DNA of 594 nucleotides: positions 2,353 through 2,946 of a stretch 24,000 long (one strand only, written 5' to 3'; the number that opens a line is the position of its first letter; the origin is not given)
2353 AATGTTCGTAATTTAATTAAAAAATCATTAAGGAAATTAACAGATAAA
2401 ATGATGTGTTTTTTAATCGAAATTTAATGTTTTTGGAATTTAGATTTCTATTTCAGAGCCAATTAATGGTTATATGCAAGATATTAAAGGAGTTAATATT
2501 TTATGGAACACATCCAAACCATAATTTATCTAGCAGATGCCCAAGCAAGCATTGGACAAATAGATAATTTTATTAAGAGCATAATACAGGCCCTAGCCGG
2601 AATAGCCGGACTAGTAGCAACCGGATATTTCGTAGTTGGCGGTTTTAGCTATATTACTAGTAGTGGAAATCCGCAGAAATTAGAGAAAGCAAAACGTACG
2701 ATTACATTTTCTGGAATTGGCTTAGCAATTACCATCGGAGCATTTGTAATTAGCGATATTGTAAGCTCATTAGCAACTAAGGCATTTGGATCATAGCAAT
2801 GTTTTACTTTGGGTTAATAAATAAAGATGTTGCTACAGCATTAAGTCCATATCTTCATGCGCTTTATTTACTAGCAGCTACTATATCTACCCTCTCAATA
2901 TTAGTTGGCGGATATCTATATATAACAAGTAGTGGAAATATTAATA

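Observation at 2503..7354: Compact T4SS-like operon with no coupling protein, relaxase or integrase in view, wedged between housekeeping genes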

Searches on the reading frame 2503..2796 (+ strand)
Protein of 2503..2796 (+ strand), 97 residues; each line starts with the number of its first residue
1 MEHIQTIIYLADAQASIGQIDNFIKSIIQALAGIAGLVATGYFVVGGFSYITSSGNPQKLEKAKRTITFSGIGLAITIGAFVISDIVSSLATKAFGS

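Call 5: search_protein_families(library=pfam, proteins=[window:2503-2796:+], max_evalue=1)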
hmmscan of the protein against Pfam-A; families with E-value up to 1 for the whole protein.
window:2503-2796:+ (97 aa): 2 families
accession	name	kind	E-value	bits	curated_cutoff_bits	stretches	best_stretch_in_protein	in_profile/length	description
PF18895.5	T4SS_pilin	-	3.2e-11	43.6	26.6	1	19-85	4-69/71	Type IV secretion system pilin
PF04956.18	TrbC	-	0.00011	22.8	27.9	1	11-80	28-91/98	TrbC/VIRB2 pilin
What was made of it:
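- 2503..2796 (+): VirB2-like T4SS pilin of 97 aa. It is a two-helix hairpin with a positively charged loop (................) and has no signal peptide. PF18895 T4SS_pilin 3e-11 and TrbC/VirB2 1e-4 (call 5).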

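Call 6: search_protein_families(library=ncbifam, proteins=[window:2503-2796:+], max_evalue=1)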
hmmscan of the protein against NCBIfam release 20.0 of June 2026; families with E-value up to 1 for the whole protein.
window:2503-2796:+ (97 aa): 1 family
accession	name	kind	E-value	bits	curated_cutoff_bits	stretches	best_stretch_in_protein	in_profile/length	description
NF045849.1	ICE_MMCAP2_0565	equivalog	1.2e-11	44.1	40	1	19-89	8-78/80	Mbov_0395 family pilin-like conjugal transfer protein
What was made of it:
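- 2503..2796 (+): NF045849 pilin-like conjugal transfer protein 1e-11 (call 6).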

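Call 86: search_protein_families(library=padloc, proteins=[window:2503-2796:+], max_evalue=0.01)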
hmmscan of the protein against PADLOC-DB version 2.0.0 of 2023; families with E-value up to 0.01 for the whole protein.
window:2503-2796:+ (97 aa): 0 families

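Call 87: search_protein_families(library=phrogs, proteins=[window:2503-2796:+], max_evalue=0.001)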
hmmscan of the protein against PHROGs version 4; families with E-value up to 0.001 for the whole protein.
window:2503-2796:+ (97 aa): 0 families
